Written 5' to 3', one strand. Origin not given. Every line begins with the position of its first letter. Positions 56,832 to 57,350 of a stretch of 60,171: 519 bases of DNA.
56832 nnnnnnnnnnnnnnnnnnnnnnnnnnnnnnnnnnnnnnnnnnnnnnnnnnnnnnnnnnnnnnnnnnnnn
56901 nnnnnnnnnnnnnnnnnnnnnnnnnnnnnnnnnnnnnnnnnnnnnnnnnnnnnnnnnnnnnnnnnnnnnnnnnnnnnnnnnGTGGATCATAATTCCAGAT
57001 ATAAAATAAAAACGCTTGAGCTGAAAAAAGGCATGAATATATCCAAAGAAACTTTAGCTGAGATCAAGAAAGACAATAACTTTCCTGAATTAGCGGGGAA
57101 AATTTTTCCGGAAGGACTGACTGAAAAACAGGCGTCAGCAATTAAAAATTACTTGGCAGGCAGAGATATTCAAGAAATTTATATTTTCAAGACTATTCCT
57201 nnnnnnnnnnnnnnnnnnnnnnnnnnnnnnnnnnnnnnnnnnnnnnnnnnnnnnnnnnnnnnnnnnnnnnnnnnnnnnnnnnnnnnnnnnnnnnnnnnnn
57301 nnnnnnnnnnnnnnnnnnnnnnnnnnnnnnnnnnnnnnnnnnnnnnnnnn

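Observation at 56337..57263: A24-like membrane aspartic peptidase closing the cluster, with class-III-signal-like N-termini on two neighbouring proteins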

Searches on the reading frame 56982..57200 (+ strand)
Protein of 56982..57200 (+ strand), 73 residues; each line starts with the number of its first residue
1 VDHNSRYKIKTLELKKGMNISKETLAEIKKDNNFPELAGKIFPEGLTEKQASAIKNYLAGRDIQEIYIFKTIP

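Call 72: predict_structure(alignment_id=A4)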
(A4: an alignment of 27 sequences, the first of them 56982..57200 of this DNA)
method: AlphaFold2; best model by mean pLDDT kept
length: 73 residues; sequences in the alignment: 27
mean_pLDDT: 80.3   pTM: 0.63
mean pLDDT of the five models: 80.3, 79.9, 76.7, 75.4, 74.6
residues with pLDDT >= 90: 9; 70-90: 51; 50-70: 10; < 50: 3
segments of 3 or more residues with pLDDT < 50: none
pLDDT, mean of each block of 10 residues (from residue 1): 71 89 83 68 83 89 86 55
secondary structure, 60 per line:
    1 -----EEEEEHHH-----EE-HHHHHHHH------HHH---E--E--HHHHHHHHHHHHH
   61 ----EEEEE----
elements in order: E6-10 H22-29 H48-60 E65-69

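Call 75: fold_search(model_id=the predicted structure, library=pdb)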
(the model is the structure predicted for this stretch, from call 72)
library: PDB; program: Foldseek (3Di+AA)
matches with E <= 10: 23; with E <= 0.001: 0
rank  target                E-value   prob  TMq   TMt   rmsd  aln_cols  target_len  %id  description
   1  2hwj_C                1.6e+00  0.07  0.30  0.14  11.2        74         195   11  Crystal structure of protein Atu1540 from Agrobacterium tumefaciens (released 2006-08-29)
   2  9gw9_B                3.9e+00  0.06  0.40  0.10   8.7        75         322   17  Cryo-EM structure of Gephyrin E domain filament interface (released 2025-10-08)
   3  7d2l_A                4.2e+00  0.06  0.36  0.04  10.8        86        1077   15  Crystal structure of the Cas12i1 R-loop complex before target DNA cleavage (released 2021-05-19)
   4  2hwj_A                4.5e+00  0.03  0.28  0.13  11.4        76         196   10  Crystal structure of protein Atu1540 from Agrobacterium tumefaciens (released 2006-08-29)
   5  9it5_B                5.5e+00  0.02  0.22  0.06  10.5        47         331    6  p300 KAT domain in complex with KB528 (released 2025-07-23)
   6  7qyr_D                6.3e+00  0.02  0.27  0.08  12.4        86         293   15  Crystal structure of RimK from Pseudomonas aeruginosa PAO1 (released 2022-10-05)
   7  3l4d_C                6.7e+00  0.02  0.20  0.05   7.6        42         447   17  Crystal structure of sterol 14-alpha demethylase (CYP51) from Leishmania infantum in complex with fluconazole (released 2009-12-29)
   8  6ecu_A                6.7e+00  0.01  0.21  0.06  13.2        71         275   13  SeMet substituted StiD O-MT residues 976-1266 (released 2018-12-12)
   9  5k5d_B                7.2e+00  0.04  0.35  0.13  10.3        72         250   12  Structure of the C2221 form of Pnob8-like ParB-N domain (released 2016-06-15)
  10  5k5d_A                7.7e+00  0.04  0.36  0.13   9.2        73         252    8  Structure of the C2221 form of Pnob8-like ParB-N domain (released 2016-06-15)
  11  9k1s_C                7.7e+00  0.03  0.22  0.12   6.0        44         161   20  Crystal structure of human granzyme A in complex with GSDMB-C domain (released 2026-02-18)
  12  1pqs_MODEL_1_A        7.7e+00  0.02  0.33  0.32  12.2        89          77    9  Solution structure of the C-terminal OPCA domain of yCdc24p (released 2003-07-01)
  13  8jgr                  8.2e+00  0.05  0.37  0.06  10.6        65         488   14  Crystal structure of Deinococcus radiodurans exopolyphosphatase in the presence of Pi (released 2024-05-15)
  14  8jgo                  8.2e+00  0.05  0.37  0.06  10.3        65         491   14  Crystal structure of Deinococcus radiodurans exopolyphosphatase (released 2024-05-15)
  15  7rro_I1               8.2e+00  0.03  0.22  0.10   8.7        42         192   26  Structure of the 48-nm repeat doublet microtubule from bovine tracheal cilia (released 2021-10-27)
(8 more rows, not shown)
